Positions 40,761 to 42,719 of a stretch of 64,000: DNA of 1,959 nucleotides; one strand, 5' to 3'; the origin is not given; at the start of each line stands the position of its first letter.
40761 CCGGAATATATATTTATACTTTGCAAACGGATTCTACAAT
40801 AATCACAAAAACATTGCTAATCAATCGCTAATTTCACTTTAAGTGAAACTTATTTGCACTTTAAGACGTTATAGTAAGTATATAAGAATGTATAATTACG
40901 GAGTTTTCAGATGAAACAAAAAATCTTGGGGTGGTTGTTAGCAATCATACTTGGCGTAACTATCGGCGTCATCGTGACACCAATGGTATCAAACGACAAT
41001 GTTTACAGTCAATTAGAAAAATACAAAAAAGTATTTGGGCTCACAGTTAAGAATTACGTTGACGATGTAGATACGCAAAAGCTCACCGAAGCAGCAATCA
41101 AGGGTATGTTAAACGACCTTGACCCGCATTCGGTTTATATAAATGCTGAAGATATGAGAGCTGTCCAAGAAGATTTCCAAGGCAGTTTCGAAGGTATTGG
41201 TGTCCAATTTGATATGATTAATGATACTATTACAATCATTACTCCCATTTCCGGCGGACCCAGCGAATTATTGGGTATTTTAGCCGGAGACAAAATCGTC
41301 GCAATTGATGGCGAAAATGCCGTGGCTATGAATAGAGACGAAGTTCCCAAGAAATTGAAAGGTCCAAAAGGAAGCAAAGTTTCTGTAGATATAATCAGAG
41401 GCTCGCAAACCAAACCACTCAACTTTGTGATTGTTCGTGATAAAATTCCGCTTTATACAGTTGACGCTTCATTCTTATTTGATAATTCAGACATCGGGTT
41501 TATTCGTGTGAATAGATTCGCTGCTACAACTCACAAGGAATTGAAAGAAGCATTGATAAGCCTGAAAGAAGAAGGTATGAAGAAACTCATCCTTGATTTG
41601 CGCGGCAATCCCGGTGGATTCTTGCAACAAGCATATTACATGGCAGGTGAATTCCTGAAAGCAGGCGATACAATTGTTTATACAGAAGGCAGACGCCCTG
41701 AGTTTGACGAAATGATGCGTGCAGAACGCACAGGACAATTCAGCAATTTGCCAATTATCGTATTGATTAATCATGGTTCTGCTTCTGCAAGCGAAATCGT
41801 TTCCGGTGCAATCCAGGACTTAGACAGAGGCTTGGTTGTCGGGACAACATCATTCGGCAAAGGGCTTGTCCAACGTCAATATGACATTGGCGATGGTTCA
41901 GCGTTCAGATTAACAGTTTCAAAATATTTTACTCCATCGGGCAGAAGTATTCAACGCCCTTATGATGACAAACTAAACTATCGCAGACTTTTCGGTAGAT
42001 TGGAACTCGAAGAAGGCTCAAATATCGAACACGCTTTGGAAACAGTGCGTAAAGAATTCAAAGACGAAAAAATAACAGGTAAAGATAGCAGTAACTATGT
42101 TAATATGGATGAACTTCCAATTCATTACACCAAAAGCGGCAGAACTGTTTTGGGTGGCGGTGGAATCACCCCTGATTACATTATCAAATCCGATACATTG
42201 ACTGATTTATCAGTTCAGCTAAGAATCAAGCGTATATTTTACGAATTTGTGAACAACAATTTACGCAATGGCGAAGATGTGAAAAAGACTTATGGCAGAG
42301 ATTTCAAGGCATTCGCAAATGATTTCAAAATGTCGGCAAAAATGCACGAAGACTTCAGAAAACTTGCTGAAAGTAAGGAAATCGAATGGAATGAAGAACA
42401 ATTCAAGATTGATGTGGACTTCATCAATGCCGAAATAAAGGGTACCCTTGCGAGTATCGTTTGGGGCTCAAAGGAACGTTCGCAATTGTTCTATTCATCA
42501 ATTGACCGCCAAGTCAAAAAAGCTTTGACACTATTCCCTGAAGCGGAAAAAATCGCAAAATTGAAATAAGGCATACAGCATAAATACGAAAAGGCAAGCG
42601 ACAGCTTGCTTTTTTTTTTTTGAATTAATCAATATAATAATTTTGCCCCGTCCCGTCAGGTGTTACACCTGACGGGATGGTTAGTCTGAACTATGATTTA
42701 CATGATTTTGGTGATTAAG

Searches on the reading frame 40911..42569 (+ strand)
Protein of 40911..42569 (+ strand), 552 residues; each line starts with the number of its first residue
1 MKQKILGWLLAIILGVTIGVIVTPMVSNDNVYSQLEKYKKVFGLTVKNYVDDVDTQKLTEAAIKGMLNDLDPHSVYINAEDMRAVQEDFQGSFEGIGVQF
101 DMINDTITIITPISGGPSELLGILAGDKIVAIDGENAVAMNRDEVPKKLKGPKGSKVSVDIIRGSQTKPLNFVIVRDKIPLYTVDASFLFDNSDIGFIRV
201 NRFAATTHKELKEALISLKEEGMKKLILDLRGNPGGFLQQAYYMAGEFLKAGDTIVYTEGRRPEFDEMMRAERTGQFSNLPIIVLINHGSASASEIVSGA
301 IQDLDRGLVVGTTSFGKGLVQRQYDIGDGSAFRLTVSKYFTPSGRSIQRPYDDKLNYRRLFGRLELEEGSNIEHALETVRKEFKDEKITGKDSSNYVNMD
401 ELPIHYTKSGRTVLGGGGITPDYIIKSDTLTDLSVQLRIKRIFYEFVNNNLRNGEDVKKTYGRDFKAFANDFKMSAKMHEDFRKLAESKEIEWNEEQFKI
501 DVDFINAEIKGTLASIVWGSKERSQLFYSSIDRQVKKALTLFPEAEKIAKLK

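Call 83: search_protein_families(library=pfam, proteins=[window:40911-42569:+], max_evalue=0.00001)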
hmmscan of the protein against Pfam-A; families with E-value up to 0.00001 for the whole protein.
window:40911-42569:+ (552 aa): 5 families
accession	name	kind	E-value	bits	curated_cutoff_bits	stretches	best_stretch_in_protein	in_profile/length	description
PF03572.23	Peptidase_S41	-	2.7e-50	170.6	24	1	194-349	1-156/165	Peptidase family S41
PF22694.1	CtpB_N-like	-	4.6e-12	46.7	27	1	31-80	34-84/85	Activating protease CtpB N-terminal domain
PF13180.12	PDZ_2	-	2e-09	38.1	27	1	95-170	2-76/80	PDZ domain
PF17820.7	PDZ_6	-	5.1e-09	36.2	27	1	112-163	5-54/54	PDZ domain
PF00595.29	PDZ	-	1.2e-07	32.5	23.2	1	94-161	10-80/81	PDZ domain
